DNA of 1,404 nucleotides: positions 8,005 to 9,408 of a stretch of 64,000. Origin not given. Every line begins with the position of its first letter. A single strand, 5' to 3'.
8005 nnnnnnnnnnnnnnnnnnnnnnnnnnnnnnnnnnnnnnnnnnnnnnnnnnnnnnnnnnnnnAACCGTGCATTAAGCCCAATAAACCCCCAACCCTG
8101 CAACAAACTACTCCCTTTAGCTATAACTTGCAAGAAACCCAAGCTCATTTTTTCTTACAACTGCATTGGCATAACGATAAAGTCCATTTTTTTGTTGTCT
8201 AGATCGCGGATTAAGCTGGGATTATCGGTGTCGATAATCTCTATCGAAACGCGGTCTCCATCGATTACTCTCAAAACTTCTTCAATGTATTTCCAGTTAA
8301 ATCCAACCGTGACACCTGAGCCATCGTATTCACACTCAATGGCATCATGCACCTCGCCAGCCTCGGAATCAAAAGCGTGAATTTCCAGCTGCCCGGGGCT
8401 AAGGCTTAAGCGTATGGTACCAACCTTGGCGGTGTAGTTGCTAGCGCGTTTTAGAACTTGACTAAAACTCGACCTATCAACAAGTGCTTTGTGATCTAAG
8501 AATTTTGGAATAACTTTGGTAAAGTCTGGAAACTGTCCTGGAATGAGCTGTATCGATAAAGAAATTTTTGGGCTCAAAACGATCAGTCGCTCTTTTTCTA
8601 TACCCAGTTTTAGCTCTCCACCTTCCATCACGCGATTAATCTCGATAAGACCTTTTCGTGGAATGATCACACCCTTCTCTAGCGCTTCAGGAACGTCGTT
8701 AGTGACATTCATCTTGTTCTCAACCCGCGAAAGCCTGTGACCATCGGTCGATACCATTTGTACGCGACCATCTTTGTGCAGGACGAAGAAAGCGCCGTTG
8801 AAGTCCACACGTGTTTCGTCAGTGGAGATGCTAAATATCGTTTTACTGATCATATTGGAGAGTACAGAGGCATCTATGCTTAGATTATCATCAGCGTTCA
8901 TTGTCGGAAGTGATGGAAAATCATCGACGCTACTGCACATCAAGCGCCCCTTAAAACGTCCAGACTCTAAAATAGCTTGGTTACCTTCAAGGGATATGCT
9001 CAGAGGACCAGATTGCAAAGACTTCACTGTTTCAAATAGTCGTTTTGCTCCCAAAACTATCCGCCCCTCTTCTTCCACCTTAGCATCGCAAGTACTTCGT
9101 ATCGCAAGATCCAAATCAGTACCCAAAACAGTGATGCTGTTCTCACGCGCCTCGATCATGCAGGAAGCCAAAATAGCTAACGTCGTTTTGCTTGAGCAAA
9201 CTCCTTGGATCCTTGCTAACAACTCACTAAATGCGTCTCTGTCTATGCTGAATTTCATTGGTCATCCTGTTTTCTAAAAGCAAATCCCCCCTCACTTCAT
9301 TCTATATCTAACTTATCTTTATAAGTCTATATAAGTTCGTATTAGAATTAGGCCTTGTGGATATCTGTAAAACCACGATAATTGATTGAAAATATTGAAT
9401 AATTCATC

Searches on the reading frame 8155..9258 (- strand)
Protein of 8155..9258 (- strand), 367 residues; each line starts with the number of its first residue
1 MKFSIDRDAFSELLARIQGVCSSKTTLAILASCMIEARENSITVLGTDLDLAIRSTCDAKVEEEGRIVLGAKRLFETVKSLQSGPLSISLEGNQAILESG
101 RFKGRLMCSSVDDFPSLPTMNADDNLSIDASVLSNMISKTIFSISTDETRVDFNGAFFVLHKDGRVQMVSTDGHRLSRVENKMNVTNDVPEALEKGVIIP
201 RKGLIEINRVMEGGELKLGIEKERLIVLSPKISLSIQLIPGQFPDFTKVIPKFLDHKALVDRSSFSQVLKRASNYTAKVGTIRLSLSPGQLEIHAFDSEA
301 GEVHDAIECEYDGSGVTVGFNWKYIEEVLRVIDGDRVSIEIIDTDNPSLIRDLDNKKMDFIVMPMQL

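Call 4: search_protein_families(library=ncbifam, proteins=[window:8155-9258:-])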
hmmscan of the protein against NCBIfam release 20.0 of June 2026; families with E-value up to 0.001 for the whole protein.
window:8155-9258:- (367 aa): 3 families
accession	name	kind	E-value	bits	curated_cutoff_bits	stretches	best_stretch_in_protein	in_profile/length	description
TIGR00663.1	dnan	equivalog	2.2e-79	267.1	137.65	1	1-367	1-367/367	DNA polymerase III subunit beta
NF004184.0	PRK05643.3-2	equivalog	3.7e-31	108.4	443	1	1-366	1-374/375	DNA polymerase III subunit beta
NF011508.0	PRK14946.1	equivalog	1.5e-14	54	513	1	1-358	1-357/366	DNA polymerase III subunit beta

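Call 11: find_related_loci(query=window:8155-9258:-, collection=genome_contigs, flank=10000)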
Query window:8155-9258:- (367 aa) in genome_contigs; peptide patterns used: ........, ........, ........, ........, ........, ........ (x = any residue, [..] = any of these).
24 stretches matched a pattern, but none encodes a relative of the query by tblastn (E <= 1e-3).

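Call 12: find_homologous_proteins(query=window:8155-9258:-)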
Query window:8155-9258:- (367 aa): 4432 proteins with E <= 0.001 among 8000 candidates; the best 120 are listed.
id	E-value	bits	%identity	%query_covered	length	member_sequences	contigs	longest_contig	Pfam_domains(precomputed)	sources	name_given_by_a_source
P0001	4.1e-234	794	100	100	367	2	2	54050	PF00712.25,PF02768.21,PF02767.22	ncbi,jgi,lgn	ncbi:MAG: DNA polymerase III subunit beta [Bradymonadia bacterium]|jgi:DNA polymerase-3 subunit beta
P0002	4.2e-180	616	75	100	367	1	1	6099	PF00712.25,PF02768.21,PF02767.22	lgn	-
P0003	1.2e-121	424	51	100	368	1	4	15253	PF00712.25,PF02768.21,PF02767.22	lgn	-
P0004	7.9e-121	421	51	100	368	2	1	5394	PF00712.25,PF02768.21,PF02767.22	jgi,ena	-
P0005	6.9e-119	415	50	100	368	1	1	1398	PF00712.25,PF02768.21,PF02767.22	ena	-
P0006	1.3e-117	411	49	100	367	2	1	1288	PF00712.25,PF02768.21,PF02767.22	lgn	-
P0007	6.9e-117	409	50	100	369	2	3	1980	PF00712.25,PF02768.21,PF02767.22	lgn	-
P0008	1.7e-116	407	49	100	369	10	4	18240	PF00712.25,PF02768.21,PF02767.22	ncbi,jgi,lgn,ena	jgi:DNA polymerase-3 subunit beta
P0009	1.1e-115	405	51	100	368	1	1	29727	PF00712.25,PF02768.21,PF02767.22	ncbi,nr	ncbi:MAG: DNA polymerase III subunit beta [Proteobacteria bacterium]|nr:DNA polymerase III subunit b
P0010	1.5e-115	404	51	100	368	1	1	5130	PF00712.25,PF02768.21,PF02767.22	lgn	-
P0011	3.7e-115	403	51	100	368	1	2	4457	PF00712.25,PF02768.21,PF02767.22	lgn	-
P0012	4.2e-115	403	50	100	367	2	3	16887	PF00712.25,PF02768.21,PF02767.22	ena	-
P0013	8.7e-115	402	50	100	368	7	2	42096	PF00712.25,PF02768.21,PF02767.22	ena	-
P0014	1.2e-114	401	50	100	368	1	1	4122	PF00712.25,PF02768.21,PF02767.22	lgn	-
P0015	6.5e-114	399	50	100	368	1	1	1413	PF00712.25,PF02768.21,PF02767.22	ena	-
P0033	1.2e-101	358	48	100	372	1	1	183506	PF00712.25,PF02768.21,PF02767.22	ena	-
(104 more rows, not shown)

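Call 13: find_encoding_contigs(protein=P0001, flank=10000, max_places=6)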
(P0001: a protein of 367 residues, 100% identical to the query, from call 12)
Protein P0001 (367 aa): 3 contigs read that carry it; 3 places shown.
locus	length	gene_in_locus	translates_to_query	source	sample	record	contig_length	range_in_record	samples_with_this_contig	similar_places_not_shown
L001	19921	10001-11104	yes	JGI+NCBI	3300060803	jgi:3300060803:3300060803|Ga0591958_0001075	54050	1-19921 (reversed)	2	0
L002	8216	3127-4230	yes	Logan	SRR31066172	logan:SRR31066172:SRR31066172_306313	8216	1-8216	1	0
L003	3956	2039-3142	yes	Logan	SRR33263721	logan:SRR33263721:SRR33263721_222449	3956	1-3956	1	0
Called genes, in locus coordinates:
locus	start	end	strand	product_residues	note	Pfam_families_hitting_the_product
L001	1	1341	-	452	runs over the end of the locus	PF03721:UDPG_MGDP_dh_N, PF00984:UDPG_MGDP_dh, PF03720:UDPG_MGDP_dh_C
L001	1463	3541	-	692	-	PF02018:CBM_4_9 (faint)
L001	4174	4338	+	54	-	PF00471:Ribosomal_L33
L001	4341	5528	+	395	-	PF04055:Radical_SAM, PF06969:HemN_C (weak)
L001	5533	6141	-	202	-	-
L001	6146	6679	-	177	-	-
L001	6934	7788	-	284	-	PF00432:Prenyltrans (faint)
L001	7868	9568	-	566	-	PF02264:LamB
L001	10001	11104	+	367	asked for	PF00712:DNA_pol3_beta, PF02767:DNA_pol3_beta_2, PF02768:DNA_pol3_beta_3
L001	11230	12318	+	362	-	-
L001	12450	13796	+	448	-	PF00365:PFK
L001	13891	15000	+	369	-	-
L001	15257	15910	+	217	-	-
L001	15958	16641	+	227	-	PF00696:AA_kinase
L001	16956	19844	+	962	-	PF07517:SecA_DEAD, PF00270:DEAD (faint), PF01043:SecA_PP_bind, PF21090:P-loop_SecA, PF07516:SecA_SW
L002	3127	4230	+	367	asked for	PF00712:DNA_pol3_beta, PF02767:DNA_pol3_beta_2, PF02768:DNA_pol3_beta_3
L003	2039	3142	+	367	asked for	PF00712:DNA_pol3_beta, PF02767:DNA_pol3_beta_2, PF02768:DNA_pol3_beta_3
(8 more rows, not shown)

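Call 14: find_encoding_contigs(protein=P0002, flank=10000, max_places=4)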
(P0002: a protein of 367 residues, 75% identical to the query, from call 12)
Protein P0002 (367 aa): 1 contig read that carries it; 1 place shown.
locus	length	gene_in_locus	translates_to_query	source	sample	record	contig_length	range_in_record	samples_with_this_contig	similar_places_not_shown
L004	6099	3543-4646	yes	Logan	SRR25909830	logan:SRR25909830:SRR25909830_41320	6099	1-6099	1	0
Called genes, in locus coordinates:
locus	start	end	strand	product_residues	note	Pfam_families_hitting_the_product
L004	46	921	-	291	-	PF00432:Prenyltrans (faint)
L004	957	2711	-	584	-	PF02264:LamB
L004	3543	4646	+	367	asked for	PF00712:DNA_pol3_beta, PF02767:DNA_pol3_beta_2, PF02768:DNA_pol3_beta_3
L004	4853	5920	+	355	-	-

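Call 15: find_encoding_contigs(protein=P0013, flank=10000, max_places=3)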
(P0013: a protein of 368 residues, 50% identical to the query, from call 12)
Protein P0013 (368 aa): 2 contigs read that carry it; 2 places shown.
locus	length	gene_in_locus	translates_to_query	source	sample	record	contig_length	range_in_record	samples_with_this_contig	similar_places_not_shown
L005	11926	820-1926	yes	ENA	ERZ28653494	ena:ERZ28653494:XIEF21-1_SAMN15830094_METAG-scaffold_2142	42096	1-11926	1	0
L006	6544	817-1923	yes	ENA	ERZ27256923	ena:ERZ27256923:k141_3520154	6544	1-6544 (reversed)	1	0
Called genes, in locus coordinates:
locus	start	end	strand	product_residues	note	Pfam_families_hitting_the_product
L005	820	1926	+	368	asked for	PF00712:DNA_pol3_beta, PF02767:DNA_pol3_beta_2, PF02768:DNA_pol3_beta_3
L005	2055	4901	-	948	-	PF09992:NAGPA, PF01839:FG-GAP (faint), PF12256:TcdB_toxin_midN (faint), PF13517:FG-GAP_3 (weak), PF11617:Cu-binding_MopE (weak)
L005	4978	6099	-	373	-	PF00962:A_deaminase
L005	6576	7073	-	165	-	-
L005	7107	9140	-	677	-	-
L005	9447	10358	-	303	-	-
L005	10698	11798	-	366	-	PF02618:YceG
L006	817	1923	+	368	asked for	PF00712:DNA_pol3_beta, PF02767:DNA_pol3_beta_2, PF02768:DNA_pol3_beta_3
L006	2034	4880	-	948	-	PF09992:NAGPA, PF01839:FG-GAP (faint), PF12256:TcdB_toxin_midN (faint), PF13517:FG-GAP_3 (weak), PF11617:Cu-binding_MopE (weak)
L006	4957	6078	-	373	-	PF00962:A_deaminase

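Call 16: find_encoding_contigs(protein=P0009, flank=10000, max_places=3)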
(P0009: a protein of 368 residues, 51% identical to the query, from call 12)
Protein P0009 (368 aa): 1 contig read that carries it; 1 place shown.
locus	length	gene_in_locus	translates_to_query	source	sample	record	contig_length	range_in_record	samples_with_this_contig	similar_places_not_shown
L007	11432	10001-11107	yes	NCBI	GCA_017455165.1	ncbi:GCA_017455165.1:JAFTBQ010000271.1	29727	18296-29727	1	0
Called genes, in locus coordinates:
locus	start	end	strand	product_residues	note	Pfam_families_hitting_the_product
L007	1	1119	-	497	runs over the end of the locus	-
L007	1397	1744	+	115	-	PF02261:Asp_decarbox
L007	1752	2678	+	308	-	PF00149:Metallophos, PF12850:Metallophos_2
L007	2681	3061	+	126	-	-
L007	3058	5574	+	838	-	PF01612:DNA_pol_A_exo1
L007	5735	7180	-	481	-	PF01554:MatE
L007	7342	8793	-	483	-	PF03969:AFG1_ATPase (faint), PF00308:Bac_DnaA, PF01695:IstB_IS21, PF13173:AAA_14 (weak), PF00004:AAA, PF08299:Bac_DnaA_C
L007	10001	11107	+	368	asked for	PF00712:DNA_pol3_beta, PF02767:DNA_pol3_beta_2, PF02768:DNA_pol3_beta_3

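Call 17: find_encoding_contigs(protein=P0033, flank=10000, max_places=3)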
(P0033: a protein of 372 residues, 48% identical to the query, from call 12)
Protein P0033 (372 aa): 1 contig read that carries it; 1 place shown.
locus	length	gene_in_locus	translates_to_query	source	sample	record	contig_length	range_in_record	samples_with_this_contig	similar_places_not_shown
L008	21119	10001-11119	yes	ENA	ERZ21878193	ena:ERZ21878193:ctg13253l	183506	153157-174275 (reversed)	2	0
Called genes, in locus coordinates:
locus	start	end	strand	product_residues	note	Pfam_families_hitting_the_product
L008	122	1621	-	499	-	PF13701:DDE_Tnp_1_4, PF01609:DDE_Tnp_1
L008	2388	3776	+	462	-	PF05175:MTS, PF13649:Methyltransf_25 (weak), PF05958:tRNA_U5-meth_tr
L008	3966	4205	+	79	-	-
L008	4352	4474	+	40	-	-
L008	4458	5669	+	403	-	PF00364:Biotin_lipoyl, PF02817:E3_binding, PF00198:2-oxoacid_dh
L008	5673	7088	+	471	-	PF00890:FAD_binding_2 (faint), PF01134:GIDA (faint), PF01262:AlaDh_PNT_C (faint), PF07992:Pyr_redox_2, PF12831:FAD_oxidored (weak), PF13738:Pyr_redox_3 (weak), PF00070:Pyr_redox, PF02852:Pyr_redox_dim, +3 more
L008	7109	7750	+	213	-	-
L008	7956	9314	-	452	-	PF11638:DnaA_N, PF00308:Bac_DnaA, PF01695:IstB_IS21 (weak), PF00004:AAA (weak), PF22688:Hda_lid (faint), PF08299:Bac_DnaA_C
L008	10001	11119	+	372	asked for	PF00712:DNA_pol3_beta, PF02767:DNA_pol3_beta_2, PF02768:DNA_pol3_beta_3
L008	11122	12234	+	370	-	PF02463:SMC_N, PF13476:AAA_23 (faint), PF13304:AAA_21 (faint)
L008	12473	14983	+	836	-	PF00037:Fer4 (faint), PF14691:Fer4_20, PF01262:AlaDh_PNT_C (faint), PF00070:Pyr_redox (faint), PF07992:Pyr_redox_2, PF13450:NAD_binding_8, PF13738:Pyr_redox_3 (faint), PF01180:DHO_dh (weak), +1 more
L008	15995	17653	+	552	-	PF02690:Na_Pi_cotrans, PF01895:PhoU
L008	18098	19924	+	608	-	PF00069:Pkinase, PF07714:PK_Tyr_Ser-Thr, PF03109:ABC1 (weak), PF08308:PEGA (faint)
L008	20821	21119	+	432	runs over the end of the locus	PF02885:Glycos_trans_3N, PF00591:Glycos_transf_3, PF07831:PYNP_C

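Call 31: find_homologous_proteins(query=L007:7342-8793:-, max_evalue=1e-40)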
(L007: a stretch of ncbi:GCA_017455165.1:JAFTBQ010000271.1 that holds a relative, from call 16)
Query L007:7342-8793:- (483 aa): 8000 proteins with E <= 1e-40 among 8000 candidates; the best 120 are listed.
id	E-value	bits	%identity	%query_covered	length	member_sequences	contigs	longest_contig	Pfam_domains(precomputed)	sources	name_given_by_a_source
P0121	0.0e+0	1088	99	100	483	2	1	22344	PF13173.13,PF01695.24,PF00308.25,PF03969.23,PF08299.18,PF00004.36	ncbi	-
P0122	2.1e-293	991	90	100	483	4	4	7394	PF13173.13,PF01695.24,PF00308.25,PF08299.18,PF00004.36,PF01637.25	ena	-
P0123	6.4e-210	716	67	100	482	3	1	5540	PF01695.24,PF00308.25,PF08299.18,PF00004.36,PF01637.25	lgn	-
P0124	2.6e-207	707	65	100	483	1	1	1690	PF01695.24,PF00308.25,PF08299.18,PF00004.36,PF01637.25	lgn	-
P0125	1.2e-203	695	64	100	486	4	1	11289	PF13173.13,PF01695.24,PF00308.25,PF08299.18,PF00004.36,PF01637.25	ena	-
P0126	1.1e-197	676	64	100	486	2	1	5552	PF13173.13,PF01695.24,PF00308.25,PF08299.18,PF00004.36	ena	-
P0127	8.7e-194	663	60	100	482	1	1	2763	PF01695.24,PF00308.25,PF08299.18,PF00004.36,PF01637.25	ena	-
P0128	3.1e-193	661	61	100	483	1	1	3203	PF01695.24,PF00308.25,PF03969.23,PF08299.18,PF00004.36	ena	-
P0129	1.9e-191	655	61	100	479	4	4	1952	PF01695.24,PF00308.25,PF08299.18,PF00004.36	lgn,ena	-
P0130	2.6e-188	645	61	100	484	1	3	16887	PF01695.24,PF00308.25,PF08299.18,PF00004.36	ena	-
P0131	1.6e-183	629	60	98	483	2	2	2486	PF13173.13,PF01695.24,PF00308.25,PF03969.23,PF08299.18,PF00004.36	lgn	-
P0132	2.9e-177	608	59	100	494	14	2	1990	PF01695.24,PF00308.25,PF08299.18,PF00004.36,PF01637.25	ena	-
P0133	1.5e-175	603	59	100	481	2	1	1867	PF01695.24,PF00308.25,PF08299.18,PF00004.36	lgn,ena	-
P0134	7.2e-174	597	58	100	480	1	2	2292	PF01695.24,PF00308.25,PF03969.23,PF08299.18,PF00004.36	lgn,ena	-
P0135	2.8e-169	582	56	100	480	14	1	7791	PF01695.24,PF00308.25,PF08299.18,PF00004.36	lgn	-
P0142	1.6e-162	560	53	100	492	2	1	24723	PF13173.13,PF01695.24,PF00308.25,PF08299.18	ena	-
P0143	2.0e-159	550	53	100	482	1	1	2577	PF01695.24,PF00308.25,PF08299.18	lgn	-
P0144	9.3e-156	538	53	100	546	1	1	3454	PF01695.24,PF00308.25,PF08299.18,PF00004.36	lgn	-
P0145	6.4e-149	515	52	100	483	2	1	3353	PF01695.24,PF00308.25,PF08299.18,PF00004.36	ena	-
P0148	1.6e-146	507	50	100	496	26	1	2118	PF01695.24,PF00308.25,PF08299.18,PF00004.36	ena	-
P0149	8.8e-143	495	51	100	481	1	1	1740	PF01695.24,PF00308.25,PF08299.18,PF00004.36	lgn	-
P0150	6.5e-141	489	48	99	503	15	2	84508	PF22688.3,PF01695.24,PF00308.25,PF08299.18,PF00004.36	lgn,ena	-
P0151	7.2e-140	485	49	100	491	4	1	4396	PF00308.25,PF08299.18,PF00004.36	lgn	-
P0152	6.9e-136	472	47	99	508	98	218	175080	PF22688.3,PF01695.24,PF00308.25,PF08299.18,PF00004.36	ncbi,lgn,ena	-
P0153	9.6e-136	472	48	99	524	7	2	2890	PF01695.24,PF00308.25,PF08299.18,PF00004.36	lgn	-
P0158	1.2e-92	330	46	71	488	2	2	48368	PF11638.14,PF22688.3,PF01695.24,PF00308.25,PF08299.18,PF00004.36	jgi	jgi:chromosomal replication initiator protein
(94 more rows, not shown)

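Call 32: find_encoding_contigs(protein=P0158, flank=10000, max_places=4)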
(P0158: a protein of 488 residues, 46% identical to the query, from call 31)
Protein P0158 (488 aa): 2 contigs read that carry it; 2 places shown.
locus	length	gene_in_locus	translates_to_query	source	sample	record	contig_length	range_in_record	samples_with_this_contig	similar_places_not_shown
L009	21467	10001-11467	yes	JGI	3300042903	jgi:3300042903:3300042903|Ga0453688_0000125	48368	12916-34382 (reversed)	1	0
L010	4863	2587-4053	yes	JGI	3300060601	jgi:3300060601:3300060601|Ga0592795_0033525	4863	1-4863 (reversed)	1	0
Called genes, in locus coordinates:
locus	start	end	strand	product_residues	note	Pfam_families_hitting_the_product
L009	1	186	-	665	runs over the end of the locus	PF01578:Cytochrom_C_asm, PF16327:CcmF_C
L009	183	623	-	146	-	PF03100:CcmE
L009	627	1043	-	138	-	-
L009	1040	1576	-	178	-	PF08534:Redoxin, PF00578:AhpC-TSA, PF00085:Thioredoxin, PF13098:Thioredoxin_2, PF13905:Thioredoxin_8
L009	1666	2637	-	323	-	PF10343:Q_salvage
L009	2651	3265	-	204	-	PF00486:Trans_reg_C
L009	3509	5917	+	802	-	PF06165:GH94_b-supersand, PF17167:Glyco_hydro_94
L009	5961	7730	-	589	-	PF02133:Transp_cyt_pur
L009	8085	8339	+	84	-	-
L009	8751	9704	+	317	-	PF00579:tRNA-synt_1b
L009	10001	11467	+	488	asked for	PF11638:DnaA_N, PF00308:Bac_DnaA, PF01695:IstB_IS21, PF00004:AAA (faint), PF22688:Hda_lid (faint), PF08299:Bac_DnaA_C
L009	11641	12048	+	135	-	PF09685:MamF_MmsF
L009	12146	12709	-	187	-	PF02775:TPP_enzyme_C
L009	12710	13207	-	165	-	PF02776:TPP_enzyme_N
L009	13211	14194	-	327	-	PF00296:Bac_luciferase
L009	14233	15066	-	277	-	PF00892:EamA, PF03151:TPT (faint), PF06027:SLC35F (weak), PF00892:EamA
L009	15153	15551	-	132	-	PF07883:Cupin_2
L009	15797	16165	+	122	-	-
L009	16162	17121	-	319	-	PF02517:Rce1-like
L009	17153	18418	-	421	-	PF03447:NAD_binding_3, PF00742:Homoserine_dh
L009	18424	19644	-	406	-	PF00696:AA_kinase, PF01842:ACT, PF22468:ACT_9, PF13840:ACT_7, PF22468:ACT_9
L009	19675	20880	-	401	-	PF02463:SMC_N, PF13175:AAA_15, PF13476:AAA_23, PF13304:AAA_21 (faint)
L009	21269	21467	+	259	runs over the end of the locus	PF12849:PBP_like_2, PF13531:SBP_bac_11 (weak)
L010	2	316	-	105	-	?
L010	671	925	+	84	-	-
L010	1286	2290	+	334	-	PF00579:tRNA-synt_1b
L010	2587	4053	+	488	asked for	PF11638:DnaA_N, PF00308:Bac_DnaA, PF01695:IstB_IS21, PF00004:AAA (faint), PF22688:Hda_lid (faint), PF08299:Bac_DnaA_C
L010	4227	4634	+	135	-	PF09685:MamF_MmsF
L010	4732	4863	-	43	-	?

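Call 35: find_related_loci(query=A2, collection=genome_contigs, flank=8000)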
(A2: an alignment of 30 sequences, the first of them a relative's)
Query A2 (367 aa) in genome_contigs; peptide patterns used: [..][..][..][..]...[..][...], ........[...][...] (x = any residue, [..] = any of these).
600 stretches matched a pattern (row limit reached: there are more); 568 encode a relative of the query (tblastn E <= 1e-3); the best 80 are kept; 80 distinct loci.
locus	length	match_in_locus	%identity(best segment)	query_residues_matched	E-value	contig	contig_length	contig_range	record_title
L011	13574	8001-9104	51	1-367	1e-129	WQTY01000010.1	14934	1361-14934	MAG: Proteobacteria bacterium isolate Cu122P3bin5 JGI20164J26629_10000573, whole genome shotgun sequence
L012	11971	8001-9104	49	1-367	3e-121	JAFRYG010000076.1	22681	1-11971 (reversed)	MAG: Proteobacteria bacterium isolate RGIG2907 Goat_Omasum.Co__c878051, whole genome shotgun sequence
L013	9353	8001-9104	49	1-367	1e-120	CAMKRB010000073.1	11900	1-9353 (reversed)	MAG: uncultured Myxococcales bacterium isolate SRR12081292_bin.20_metaWRAP_v1.3_MAG genome assembly, contig: ERZ12289771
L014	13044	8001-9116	47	1-367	1e-108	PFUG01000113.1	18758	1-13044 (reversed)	MAG: Deltaproteobacteria bacterium CG_4_9_14_3_um_filter_63_12 CG_4_9_14_3_um_filter_150_scaffold_10387_c, whole genome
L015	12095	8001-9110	44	1-367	5e-101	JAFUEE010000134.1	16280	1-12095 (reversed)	MAG: Proteobacteria bacterium isolate RGIG4413 Roe_deer_Omasum-2__c256565, whole genome shotgun sequence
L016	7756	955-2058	43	1-367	5e-99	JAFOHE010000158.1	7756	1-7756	MAG: Proteobacteria bacterium isolate RGIG464 Dairy_cattle_Colon.Co__c1690907, whole genome shotgun sequence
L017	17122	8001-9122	43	1-367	5e-91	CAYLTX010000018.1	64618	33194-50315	MAG TPA_asm: uncultured Bradymonadales bacterium isolate SRP332253_co1_289 genome assembly, contig: NODE_432_length_6461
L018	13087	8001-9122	43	1-367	1e-90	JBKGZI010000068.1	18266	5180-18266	MAG: Persicimonas sp. isolate C5M10_1 NODE_1189_length_18266_cov_9.682994, whole genome shotgun sequence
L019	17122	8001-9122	41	1-367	3e-86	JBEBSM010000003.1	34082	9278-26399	MAG: Lujinxingia vulgaris isolate T2.bin.148 NODE_3825_length_34082_cov_5.307638, whole genome shotgun sequence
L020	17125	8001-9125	39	1-367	4e-80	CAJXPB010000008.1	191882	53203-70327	MAG TPA_asm: uncultured proteobacterium isolate SRR6201613_bin.14_MetaBAT_v2.12.1_MAG genome assembly, contig: NODE_22_l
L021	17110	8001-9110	48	1-367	4e-113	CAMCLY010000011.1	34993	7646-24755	MAG: uncultured Myxococcales bacterium isolate SRR17382101_bin.24_metaWRAP_v1.3_MAG genome assembly, contig: ERZ10544624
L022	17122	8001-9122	37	1-367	2e-79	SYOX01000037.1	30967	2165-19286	MAG: Proteobacteria bacterium isolate F1-80-MAGs165 F1-80__c48372, whole genome shotgun sequence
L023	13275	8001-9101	37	1-367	3e-74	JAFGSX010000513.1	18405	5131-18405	MAG: Deltaproteobacteria bacterium isolate Zod_Metabat.937 k87_12593383, whole genome shotgun sequence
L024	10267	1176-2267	36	1-367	3e-74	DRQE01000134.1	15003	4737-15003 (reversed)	MAG TPA_asm: Deltaproteobacteria bacterium isolate HyVt-575 HyVt-575_k145_501985, whole genome shotgun sequence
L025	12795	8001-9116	36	1-367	4e-72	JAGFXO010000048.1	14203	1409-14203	MAG: Geobacteraceae bacterium isolate CTSoil_064 scaffold_2075, whole genome shotgun sequence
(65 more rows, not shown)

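Call 39: list_cluster_members(proteins=[P0142, P0143, P0144, P0145, P0149, P0150, P0151, P0152, P0153, P0148])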
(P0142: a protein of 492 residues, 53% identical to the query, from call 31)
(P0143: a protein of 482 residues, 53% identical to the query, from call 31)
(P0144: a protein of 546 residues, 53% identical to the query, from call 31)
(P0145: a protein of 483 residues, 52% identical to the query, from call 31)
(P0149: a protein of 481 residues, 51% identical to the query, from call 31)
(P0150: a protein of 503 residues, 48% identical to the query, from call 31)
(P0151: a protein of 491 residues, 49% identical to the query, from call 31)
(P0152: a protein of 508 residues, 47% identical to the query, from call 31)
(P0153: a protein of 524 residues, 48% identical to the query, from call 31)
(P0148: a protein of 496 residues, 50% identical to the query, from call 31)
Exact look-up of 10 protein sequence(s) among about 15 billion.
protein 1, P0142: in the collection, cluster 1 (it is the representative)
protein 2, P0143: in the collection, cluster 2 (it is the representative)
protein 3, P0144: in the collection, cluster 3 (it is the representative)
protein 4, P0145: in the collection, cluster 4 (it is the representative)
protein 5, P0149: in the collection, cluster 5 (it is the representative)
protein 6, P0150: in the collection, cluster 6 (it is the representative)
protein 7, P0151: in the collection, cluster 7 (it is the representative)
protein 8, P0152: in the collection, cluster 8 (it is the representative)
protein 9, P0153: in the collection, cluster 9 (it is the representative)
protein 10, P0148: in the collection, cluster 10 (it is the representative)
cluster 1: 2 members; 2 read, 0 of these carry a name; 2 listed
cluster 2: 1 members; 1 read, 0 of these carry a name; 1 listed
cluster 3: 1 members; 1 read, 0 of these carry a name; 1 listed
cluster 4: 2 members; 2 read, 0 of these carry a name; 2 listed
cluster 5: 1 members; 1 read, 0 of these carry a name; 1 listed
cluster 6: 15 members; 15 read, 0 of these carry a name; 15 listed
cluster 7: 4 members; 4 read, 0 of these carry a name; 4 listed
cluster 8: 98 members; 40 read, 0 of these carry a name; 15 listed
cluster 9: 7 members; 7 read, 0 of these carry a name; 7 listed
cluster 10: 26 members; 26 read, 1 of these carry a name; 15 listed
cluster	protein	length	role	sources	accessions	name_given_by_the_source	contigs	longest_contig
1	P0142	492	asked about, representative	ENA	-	-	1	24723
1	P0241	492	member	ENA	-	-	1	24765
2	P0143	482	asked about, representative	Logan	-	-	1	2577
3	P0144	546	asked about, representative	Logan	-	-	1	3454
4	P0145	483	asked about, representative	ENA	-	-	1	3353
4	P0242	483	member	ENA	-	-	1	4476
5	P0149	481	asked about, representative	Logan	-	-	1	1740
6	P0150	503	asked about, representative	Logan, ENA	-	-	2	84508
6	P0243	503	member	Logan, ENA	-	-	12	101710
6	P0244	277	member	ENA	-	-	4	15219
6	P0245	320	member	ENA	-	-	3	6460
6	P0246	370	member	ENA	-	-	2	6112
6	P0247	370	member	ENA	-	-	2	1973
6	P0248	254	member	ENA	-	-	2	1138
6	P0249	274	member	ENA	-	-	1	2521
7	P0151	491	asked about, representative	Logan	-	-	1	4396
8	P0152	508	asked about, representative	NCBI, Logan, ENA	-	-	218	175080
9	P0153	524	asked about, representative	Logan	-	-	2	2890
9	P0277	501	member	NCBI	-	-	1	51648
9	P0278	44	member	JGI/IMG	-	-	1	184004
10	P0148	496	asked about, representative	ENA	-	-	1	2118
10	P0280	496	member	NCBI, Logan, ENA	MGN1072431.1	MAG: chromosomal replication initiator protein DnaA [Bradymonadia bacterium]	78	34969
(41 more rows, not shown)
